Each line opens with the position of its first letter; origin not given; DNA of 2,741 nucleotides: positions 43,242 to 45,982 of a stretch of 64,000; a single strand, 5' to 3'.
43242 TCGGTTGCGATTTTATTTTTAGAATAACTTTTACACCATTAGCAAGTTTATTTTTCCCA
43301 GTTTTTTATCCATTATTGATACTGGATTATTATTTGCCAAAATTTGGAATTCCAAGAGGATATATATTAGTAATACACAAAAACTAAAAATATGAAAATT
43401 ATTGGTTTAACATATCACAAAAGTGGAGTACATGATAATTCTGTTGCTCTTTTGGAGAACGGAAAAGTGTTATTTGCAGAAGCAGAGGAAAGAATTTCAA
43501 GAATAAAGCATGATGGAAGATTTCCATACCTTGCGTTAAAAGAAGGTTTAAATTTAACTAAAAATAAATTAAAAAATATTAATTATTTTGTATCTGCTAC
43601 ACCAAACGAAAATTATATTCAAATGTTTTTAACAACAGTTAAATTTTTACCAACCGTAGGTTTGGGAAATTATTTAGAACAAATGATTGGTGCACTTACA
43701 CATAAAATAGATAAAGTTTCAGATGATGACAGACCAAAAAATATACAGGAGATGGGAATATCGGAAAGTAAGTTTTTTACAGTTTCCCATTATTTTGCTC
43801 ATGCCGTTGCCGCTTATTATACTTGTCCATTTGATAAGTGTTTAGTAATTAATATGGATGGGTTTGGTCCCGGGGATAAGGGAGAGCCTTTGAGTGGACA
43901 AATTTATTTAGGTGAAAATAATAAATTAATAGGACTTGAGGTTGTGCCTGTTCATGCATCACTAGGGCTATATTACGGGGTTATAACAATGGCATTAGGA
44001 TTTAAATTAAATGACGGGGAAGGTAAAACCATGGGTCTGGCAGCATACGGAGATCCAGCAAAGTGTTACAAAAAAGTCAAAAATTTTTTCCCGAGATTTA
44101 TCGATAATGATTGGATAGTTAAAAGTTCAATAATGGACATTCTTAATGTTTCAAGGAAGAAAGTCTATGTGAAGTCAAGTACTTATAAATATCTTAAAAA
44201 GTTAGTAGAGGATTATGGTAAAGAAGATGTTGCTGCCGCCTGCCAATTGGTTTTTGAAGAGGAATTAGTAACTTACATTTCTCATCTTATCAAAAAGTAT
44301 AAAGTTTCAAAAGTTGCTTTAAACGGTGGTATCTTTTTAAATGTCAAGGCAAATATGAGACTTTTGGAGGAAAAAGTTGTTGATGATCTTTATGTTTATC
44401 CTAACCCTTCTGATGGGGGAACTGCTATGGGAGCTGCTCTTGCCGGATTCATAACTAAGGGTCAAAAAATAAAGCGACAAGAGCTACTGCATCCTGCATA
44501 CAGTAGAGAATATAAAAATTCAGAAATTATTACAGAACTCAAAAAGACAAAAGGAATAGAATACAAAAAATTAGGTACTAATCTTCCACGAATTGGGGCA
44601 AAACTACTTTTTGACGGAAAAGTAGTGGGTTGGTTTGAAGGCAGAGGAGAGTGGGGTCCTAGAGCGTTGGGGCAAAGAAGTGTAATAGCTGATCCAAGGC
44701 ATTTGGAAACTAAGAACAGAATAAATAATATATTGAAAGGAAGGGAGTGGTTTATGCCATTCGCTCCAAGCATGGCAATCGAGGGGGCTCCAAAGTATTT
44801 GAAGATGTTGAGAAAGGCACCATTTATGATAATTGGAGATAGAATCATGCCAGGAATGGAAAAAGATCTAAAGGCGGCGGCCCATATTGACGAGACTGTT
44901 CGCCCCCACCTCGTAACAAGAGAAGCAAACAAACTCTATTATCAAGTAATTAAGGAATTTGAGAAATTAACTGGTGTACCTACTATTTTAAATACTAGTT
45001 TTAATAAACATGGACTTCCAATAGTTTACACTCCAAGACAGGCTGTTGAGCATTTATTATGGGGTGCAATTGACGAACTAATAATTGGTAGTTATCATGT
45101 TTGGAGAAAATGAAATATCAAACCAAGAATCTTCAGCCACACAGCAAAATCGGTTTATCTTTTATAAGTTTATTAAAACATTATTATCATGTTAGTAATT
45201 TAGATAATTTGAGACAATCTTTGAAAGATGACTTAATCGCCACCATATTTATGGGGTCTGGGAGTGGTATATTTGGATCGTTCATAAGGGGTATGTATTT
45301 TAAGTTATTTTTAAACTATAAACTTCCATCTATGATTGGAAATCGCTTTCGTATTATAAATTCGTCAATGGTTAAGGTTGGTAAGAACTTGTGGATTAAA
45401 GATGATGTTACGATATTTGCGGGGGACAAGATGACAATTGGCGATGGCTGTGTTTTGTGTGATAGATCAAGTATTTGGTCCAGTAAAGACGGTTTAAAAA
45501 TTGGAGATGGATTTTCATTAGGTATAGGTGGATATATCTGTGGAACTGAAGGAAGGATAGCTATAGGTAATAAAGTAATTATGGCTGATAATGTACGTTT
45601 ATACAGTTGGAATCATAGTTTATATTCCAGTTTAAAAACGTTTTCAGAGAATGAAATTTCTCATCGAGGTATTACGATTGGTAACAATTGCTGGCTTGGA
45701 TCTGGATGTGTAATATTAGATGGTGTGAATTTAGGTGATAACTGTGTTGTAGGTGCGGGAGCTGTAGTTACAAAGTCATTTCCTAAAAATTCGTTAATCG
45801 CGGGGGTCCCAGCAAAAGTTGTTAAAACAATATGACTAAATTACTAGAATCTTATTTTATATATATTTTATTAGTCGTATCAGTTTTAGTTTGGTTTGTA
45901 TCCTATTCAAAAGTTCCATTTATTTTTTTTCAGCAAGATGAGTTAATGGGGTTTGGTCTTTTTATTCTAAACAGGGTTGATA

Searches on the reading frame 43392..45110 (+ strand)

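Call 7: search_protein_families(library=pfam, proteins=[window:43392-45110:+], max_evalue=0.1)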
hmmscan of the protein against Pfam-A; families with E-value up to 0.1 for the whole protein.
window:43392-45110:+ (573 aa): 3 families
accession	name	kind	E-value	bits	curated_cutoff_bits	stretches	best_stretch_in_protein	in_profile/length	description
PF16861.10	Carbam_trans_C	-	2.9e-56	190.1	27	1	403-570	1-168/170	Carbamoyltransferase C-terminus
PF02543.21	Carbam_trans_N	-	9.5e-40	137.5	24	1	2-350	1-346/346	Carbamoyltransferase N-terminus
PF22521.2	HypF_C_2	-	0.0024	18.1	27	1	260-347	149-240/241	Carbamoyltransferase, Kae1-like Domain, second subdomain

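Call 64: search_protein_families(library=ncbifam, proteins=[window:43392-45110:+], max_evalue=0.00001)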
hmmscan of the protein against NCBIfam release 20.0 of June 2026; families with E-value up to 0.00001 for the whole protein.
window:43392-45110:+ (573 aa): 2 families
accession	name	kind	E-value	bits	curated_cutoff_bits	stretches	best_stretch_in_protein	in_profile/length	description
NF041651.1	nodul_NodU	equivalog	1.6e-35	122.9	1000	1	269-563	262-545/556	nodulation protein NodU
TIGR00143.1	hypF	equivalog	1.1e-08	33.7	466.1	0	251-350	635-738/741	carbamoyltransferase HypF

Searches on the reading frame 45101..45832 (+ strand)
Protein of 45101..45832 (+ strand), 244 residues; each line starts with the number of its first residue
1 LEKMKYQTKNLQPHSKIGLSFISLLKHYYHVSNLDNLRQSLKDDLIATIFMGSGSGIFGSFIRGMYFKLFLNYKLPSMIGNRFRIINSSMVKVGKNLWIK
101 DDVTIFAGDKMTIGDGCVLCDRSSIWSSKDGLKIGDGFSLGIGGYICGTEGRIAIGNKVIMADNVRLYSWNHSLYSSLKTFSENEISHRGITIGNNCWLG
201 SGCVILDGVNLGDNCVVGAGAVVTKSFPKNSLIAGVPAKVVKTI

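Call 9: search_protein_families(library=pfam, proteins=[window:45101-45832:+], max_evalue=0.001)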
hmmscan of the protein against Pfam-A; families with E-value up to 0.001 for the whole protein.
window:45101-45832:+ (244 aa): 3 families
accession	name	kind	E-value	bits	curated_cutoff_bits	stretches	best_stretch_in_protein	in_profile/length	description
PF00132.30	Hexapep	-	6.8e-12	45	27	1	190-225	1-36/36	Bacterial transferase hexapeptide (six repeats)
PF14602.12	Hexapep_2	-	5.3e-11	42.5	27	1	191-225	2-34/34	Hexapeptide repeat of succinyl-transferase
PF25084.1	LbH_EIF2B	-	0.00089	19.7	54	0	191-226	22-56/105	EIF2B subunit epsilon LbH domain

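Call 64: search_protein_families(library=ncbifam, proteins=[window:45101-45832:+], max_evalue=0.00001)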
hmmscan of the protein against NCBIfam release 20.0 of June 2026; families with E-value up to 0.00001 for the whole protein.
window:45101-45832:+ (244 aa): 28 families (the best 25 are shown)
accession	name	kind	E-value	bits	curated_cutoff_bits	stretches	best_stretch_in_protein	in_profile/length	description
NF007240.0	PRK09677.1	equivalog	3.8e-27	95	243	1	152-243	85-183/192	putative lipopolysaccharide biosynthesis O-acetyl transferase WbbJ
NF007076.0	PRK09527.1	equivalog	1.7e-25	89.6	347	1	150-244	93-185/203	galactoside O-acetyltransferase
NF007499.0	PRK10092.1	equivalog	2.7e-20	72.9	314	1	152-243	93-182/183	maltose O-acetyltransferase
NF007797.0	PRK10502.1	subfamily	1.2e-19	70.7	192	1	133-242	74-177/183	WcaF family extracellular polysaccharide biosynthesis acetyltransferase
NF041874.1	EPS_EpsC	equivalog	1.5e-18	67.1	150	1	128-242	58-165/168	serine O-acetyltransferase EpsC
TIGR03570.1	NeuD_NnaD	subfamily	3.8e-18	65.8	160.8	1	189-239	152-202/202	NeuD/PglB/VioB family sugar acetyltransferase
TIGR04008.1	WcaF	equivalog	3e-17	63.1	326.3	1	148-242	87-176/180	colanic acid biosynthesis acetyltransferase WcaF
TIGR03308.1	phn_thr-fam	hypoth_equivalog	1.1e-15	58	201.65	1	187-242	105-160/204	phosphonate metabolim protein, transferase hexapeptide repeat family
NF038307.1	EPS_acetyl_HpsU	equivalog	4.4e-15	55.7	305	1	151-240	90-174/178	hormogonium polysaccharide biosynthesis acetyltransferase HpsU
NF000311.1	Vat_ABCDEFH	equivalog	3.9e-13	49.4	300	1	188-242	107-162/201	Vat family streptogramin A O-acetyltransferase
TIGR03532.1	DapD_Ac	equivalog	2.1e-12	47.2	231.75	1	187-244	157-214/231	2,3,4,5-tetrahydropyridine-2,6-dicarboxylate N-acetyltransferase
NF050158.1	CarbAnhydGPos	equivalog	4.5e-12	46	250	1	132-243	28-142/172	gamma carbonic anhydrase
TIGR01172.1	cysE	equivalog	1.1e-11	45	210.65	1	150-239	80-162/162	serine O-acetyltransferase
NF058585.1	HptprglPActTf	PfamEq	2.6e-11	43.4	300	1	190-243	106-159/172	heptaprenylglyceryl phosphate O-acetyltransferase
NF000101.1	stregram_VatA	exception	2.7e-11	43.5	450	1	189-242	117-170/219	streptogramin A O-acetyltransferase Vat(A)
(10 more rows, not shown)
